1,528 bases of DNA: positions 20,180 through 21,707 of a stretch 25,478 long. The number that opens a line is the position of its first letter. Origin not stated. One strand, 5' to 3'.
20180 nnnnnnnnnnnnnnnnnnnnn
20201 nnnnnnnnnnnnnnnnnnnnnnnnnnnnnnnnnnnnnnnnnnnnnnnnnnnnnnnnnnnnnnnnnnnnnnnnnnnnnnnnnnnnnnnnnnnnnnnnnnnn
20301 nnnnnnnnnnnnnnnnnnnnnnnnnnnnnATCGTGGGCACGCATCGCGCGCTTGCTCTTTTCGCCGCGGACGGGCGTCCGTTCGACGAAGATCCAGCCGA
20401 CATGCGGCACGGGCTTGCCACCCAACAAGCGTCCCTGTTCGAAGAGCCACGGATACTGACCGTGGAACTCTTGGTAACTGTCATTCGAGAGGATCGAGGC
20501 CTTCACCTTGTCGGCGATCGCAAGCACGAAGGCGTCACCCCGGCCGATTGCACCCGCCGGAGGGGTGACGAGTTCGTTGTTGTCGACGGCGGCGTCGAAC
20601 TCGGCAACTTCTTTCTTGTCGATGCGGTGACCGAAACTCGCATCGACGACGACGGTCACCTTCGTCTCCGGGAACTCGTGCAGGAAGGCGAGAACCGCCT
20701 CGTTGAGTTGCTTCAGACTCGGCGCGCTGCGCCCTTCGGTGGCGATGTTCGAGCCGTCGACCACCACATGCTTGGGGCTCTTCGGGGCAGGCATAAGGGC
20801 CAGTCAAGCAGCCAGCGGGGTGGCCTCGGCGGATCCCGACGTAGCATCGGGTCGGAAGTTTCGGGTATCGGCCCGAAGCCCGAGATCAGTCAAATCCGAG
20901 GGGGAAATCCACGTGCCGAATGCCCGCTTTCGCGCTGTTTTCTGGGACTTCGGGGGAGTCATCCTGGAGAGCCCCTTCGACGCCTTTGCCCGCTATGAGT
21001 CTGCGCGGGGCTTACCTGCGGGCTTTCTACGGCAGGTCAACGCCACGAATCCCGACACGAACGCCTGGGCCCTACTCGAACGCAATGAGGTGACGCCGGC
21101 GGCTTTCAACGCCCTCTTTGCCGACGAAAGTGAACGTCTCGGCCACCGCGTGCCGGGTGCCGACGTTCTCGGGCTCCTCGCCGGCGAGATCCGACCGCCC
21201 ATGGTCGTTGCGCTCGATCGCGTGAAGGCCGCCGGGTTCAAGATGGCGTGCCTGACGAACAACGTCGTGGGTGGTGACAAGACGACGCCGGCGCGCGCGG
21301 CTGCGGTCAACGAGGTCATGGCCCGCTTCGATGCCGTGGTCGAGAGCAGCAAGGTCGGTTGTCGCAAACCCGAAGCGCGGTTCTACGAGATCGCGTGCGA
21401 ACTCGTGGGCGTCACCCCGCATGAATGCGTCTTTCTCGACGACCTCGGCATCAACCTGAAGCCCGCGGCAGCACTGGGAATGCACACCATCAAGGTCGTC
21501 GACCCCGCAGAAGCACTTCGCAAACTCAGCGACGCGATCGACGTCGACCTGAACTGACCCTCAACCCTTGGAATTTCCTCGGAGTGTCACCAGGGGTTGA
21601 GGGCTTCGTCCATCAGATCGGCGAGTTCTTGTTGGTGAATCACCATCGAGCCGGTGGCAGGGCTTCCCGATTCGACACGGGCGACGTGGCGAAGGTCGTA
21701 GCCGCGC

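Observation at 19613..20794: Bacterial Regnase-1-like ribonuclease fused to an S1 domain and a histone-H1-like tail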

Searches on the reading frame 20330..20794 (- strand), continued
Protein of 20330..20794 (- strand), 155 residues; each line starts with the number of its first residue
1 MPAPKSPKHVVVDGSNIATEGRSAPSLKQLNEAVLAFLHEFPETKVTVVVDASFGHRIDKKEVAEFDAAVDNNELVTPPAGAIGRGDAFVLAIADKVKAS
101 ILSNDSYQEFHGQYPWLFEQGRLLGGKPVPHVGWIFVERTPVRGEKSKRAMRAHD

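Call 74: find_encoding_contigs(protein=P0394, flank=5000, max_places=1)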
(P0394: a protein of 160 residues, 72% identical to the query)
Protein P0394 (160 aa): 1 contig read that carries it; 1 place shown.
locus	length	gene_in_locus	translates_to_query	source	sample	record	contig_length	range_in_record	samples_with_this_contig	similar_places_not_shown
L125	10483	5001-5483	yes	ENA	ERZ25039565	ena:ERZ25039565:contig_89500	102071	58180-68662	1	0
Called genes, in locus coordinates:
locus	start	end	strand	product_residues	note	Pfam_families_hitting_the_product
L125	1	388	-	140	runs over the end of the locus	PF22234:Rv2466c-like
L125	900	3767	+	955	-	PF00198:2-oxoacid_dh, PF00676:E1_dh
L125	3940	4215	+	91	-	PF16870:OxoGdeHyase_C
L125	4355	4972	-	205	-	PF00702:Hydrolase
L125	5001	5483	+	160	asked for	PF11977:RNase_Zc3h12a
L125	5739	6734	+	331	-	PF03372:Exo_endo_phos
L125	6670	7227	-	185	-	-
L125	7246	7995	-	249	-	PF13361:UvrD_C, PF13538:UvrD_C_2, PF00570:HRDC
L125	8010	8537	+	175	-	-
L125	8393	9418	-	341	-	-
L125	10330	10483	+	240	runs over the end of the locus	-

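Call 76: search_protein_families(library=pfam, proteins=[L087:6941-8866:-, L087:8204-9472:+, L087:9571-10740:-, L087:9853-10818:+, L087:6001-6966:+], max_evalue=0.0001)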
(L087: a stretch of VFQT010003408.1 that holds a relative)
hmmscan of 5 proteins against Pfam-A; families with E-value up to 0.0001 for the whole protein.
L087:6941-8866:- (641 aa): 3 families
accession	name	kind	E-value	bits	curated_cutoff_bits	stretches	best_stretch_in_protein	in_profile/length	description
PF07690.21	MFS_1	-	3.5e-26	92.4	33.4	2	241-533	1-291/347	Major Facilitator Superfamily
PF12832.13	MFS_1_like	-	3.1e-08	33.5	25.2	1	271-596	34-363/373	MFS_1 like family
PF00083.30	Sugar_tr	-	9.2e-06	25.2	22.3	0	447-636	253-450/452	Sugar (and other) transporter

L087:8204-9472:+ (422 aa): 1 family
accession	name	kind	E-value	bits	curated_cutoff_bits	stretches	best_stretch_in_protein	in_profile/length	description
PF00275.25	EPSP_synthase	-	1.2e-85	288.2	22.8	1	11-412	2-417/417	EPSP synthase (3-phosphoshikimate 1-carboxyvinyltransferase)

L087:9571-10740:- (389 aa): 0 families

L087:9853-10818:+ (321 aa): 2 families
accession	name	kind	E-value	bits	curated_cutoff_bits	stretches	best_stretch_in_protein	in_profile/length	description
PF03308.22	MeaB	-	1.6e-90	303.3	23.1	1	24-286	1-269/273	Methylmalonyl Co-A mutase-associated GTPase MeaB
PF02492.25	cobW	-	2.6e-05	24.3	20.7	1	54-206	2-159/180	CobW/HypB/UreG, nucleotide-binding domain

L087:6001-6966:+ (321 aa): 2 families
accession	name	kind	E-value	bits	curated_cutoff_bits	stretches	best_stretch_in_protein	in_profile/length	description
PF00575.29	S1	-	3.3e-08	34.2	22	1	223-293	1-72/74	S1 RNA binding domain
PF11977.14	RNase_Zc3h12a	-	9.6e-08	32.3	23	1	3-107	4-116/154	Zc3h12a-like Ribonuclease NYN domain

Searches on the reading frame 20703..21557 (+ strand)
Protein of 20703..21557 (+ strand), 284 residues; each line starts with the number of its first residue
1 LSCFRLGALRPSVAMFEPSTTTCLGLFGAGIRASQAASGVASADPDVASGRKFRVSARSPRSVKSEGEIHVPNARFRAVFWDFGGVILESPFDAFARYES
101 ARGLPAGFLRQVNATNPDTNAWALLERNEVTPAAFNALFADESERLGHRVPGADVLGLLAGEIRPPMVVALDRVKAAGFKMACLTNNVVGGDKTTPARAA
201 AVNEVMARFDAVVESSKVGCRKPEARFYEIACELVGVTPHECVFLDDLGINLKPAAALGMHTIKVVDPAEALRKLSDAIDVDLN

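Call 57: search_protein_families(library=pfam, proteins=[window:20703-21557:+], max_evalue=0.0001)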
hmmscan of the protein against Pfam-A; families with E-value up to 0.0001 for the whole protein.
window:20703-21557:+ (284 aa): 2 families
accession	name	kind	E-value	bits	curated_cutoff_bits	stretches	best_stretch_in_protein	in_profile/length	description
PF00702.32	Hydrolase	-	4.6e-14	53.7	26.4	1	77-259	2-191/191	haloacid dehalogenase-like hydrolase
PF13419.12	HAD_2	-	4.1e-07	30.7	23.8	1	168-265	85-178/178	Haloacid dehalogenase-like hydrolase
